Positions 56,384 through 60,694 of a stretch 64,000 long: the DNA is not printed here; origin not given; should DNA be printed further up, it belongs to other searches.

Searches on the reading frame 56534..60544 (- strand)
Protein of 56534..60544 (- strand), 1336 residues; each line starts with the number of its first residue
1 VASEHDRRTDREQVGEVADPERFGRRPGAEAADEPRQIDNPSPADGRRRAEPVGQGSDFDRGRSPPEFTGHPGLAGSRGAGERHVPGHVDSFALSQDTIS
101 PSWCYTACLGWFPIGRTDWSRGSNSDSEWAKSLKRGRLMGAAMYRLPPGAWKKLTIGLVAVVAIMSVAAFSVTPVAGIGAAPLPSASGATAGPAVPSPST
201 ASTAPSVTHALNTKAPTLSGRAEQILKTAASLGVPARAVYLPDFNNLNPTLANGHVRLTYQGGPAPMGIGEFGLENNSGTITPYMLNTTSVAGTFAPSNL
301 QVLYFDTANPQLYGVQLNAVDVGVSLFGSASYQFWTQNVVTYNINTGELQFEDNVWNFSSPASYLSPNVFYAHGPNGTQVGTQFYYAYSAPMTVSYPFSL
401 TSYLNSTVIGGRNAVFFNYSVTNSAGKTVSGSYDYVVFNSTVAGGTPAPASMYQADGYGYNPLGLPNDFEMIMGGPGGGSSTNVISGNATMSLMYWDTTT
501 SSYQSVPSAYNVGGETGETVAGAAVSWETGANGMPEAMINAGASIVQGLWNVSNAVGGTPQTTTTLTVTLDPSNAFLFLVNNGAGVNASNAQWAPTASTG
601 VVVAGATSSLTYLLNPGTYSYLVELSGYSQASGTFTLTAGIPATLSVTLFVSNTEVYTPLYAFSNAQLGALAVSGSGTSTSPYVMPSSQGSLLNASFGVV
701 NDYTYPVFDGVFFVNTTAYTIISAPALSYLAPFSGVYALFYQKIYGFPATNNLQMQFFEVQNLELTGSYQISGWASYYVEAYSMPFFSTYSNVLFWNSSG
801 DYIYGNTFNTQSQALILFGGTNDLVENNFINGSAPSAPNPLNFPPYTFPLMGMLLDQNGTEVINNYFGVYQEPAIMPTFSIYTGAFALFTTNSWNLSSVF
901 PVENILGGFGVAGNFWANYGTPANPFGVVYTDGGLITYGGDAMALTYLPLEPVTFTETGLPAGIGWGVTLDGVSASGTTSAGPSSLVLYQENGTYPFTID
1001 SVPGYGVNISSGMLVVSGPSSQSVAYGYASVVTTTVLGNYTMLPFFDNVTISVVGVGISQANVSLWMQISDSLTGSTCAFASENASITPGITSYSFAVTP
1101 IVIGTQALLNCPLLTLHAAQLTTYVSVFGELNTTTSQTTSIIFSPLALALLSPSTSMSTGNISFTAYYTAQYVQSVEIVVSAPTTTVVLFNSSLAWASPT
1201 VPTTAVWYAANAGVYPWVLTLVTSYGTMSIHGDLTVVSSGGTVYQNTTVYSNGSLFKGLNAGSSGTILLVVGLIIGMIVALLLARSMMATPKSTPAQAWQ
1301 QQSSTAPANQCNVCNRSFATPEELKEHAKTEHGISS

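Call 75: search_protein_families(library=pfam, proteins=[window:56534-60544:-], max_evalue=0.0001)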
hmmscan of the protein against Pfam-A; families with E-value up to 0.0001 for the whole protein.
window:56534-60544:- (1336 aa): 1 family
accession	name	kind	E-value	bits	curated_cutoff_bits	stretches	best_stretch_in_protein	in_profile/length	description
PF05317.16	Thermopsin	-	1.4e-56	192.3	25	1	256-522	5-255/256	Thermopsin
